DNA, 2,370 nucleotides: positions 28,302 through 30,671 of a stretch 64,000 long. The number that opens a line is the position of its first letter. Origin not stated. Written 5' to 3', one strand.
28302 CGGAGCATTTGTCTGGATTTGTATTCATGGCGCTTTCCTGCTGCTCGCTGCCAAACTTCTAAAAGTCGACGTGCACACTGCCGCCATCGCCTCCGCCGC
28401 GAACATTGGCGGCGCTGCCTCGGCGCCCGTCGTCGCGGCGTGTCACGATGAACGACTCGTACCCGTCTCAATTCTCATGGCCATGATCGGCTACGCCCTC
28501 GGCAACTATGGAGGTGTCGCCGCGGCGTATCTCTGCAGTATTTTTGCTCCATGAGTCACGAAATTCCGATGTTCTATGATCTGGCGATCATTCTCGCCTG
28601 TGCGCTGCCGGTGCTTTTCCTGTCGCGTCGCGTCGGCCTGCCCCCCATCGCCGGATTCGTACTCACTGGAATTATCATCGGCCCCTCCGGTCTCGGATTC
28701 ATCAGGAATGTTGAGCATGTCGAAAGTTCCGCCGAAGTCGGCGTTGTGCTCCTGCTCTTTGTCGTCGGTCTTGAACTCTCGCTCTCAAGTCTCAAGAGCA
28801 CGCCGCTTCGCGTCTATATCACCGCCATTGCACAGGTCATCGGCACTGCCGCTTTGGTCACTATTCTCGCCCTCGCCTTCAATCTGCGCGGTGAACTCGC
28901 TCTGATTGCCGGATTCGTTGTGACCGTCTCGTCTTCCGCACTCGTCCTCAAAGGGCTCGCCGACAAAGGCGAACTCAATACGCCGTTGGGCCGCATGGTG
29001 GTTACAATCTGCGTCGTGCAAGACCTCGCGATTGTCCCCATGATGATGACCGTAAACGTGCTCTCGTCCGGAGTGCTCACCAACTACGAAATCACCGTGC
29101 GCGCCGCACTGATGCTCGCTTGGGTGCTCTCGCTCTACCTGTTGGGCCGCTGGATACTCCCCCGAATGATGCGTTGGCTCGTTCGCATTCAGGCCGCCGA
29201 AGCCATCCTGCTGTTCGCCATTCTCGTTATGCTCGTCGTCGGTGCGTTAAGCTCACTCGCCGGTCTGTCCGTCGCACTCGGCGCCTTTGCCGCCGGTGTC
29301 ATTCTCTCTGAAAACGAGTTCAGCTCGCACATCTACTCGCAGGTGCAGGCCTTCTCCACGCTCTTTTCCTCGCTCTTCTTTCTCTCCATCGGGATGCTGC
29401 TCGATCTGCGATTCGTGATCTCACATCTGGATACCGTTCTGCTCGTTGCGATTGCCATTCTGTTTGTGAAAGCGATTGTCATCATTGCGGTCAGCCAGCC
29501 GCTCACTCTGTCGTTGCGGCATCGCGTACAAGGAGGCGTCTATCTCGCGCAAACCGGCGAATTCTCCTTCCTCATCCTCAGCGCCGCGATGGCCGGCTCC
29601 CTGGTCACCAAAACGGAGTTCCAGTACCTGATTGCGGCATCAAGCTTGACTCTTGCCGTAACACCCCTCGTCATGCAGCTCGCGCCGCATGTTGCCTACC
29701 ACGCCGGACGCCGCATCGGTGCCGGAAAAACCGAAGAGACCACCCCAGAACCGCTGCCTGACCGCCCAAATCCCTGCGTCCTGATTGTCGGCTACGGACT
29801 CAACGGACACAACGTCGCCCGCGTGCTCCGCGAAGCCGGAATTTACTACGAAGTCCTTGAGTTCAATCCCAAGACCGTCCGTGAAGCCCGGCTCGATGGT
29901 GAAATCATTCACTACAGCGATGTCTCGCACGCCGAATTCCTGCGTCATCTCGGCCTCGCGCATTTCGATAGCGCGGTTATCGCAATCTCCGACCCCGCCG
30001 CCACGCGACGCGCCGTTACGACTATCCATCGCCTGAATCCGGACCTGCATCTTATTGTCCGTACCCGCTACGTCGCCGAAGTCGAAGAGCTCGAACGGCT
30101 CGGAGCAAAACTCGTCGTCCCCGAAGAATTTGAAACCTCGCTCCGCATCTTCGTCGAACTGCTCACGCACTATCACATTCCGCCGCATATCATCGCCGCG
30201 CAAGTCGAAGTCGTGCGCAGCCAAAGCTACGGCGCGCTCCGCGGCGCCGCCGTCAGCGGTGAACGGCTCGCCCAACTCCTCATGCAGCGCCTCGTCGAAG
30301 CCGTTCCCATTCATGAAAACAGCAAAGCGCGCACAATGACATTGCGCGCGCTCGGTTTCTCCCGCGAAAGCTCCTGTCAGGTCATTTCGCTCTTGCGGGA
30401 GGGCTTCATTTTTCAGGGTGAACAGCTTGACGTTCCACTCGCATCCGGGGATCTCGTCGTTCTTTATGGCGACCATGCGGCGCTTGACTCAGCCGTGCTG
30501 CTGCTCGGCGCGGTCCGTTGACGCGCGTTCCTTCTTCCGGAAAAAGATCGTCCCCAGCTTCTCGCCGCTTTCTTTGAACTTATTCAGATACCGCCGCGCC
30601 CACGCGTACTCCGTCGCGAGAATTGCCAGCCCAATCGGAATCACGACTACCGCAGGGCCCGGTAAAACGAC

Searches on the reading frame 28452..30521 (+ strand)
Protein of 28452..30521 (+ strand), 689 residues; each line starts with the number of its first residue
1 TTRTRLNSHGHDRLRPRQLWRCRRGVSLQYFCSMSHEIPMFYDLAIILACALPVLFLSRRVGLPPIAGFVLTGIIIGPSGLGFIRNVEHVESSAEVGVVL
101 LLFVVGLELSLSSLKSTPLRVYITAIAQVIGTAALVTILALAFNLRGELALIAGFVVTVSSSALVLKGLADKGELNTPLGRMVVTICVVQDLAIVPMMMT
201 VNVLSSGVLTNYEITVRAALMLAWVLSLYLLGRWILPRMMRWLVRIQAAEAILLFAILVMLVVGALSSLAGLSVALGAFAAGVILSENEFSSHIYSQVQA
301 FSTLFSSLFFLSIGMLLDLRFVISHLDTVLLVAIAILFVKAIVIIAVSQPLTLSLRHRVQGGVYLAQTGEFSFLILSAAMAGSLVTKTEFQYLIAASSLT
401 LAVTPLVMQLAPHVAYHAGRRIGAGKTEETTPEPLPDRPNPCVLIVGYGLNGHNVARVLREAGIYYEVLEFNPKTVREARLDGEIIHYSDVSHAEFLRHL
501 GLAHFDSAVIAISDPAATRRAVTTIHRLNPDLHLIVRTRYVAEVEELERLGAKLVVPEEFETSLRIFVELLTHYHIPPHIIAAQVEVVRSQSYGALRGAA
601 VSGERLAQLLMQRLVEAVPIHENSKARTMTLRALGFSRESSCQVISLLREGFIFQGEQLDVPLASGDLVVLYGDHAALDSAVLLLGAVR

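Call 38: search_protein_families(library=pfam, proteins=[window:28452-30521:+], max_evalue=0.001)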
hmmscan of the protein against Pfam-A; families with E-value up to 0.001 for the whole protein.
window:28452-30521:+ (689 aa): 3 families
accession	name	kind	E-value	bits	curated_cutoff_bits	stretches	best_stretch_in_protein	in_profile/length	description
PF00999.27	Na_H_Exchanger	-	1.2e-50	172.8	26.2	1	50-407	5-373/375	Sodium/hydrogen exchanger, transmembrane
PF02254.24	TrkA_N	-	1.5e-18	67.6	23.8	1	443-556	1-114/116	TrkA-N domain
PF02080.26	TrkA_C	-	2.8e-07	30.8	27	1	616-683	2-68/71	TrkA-C domain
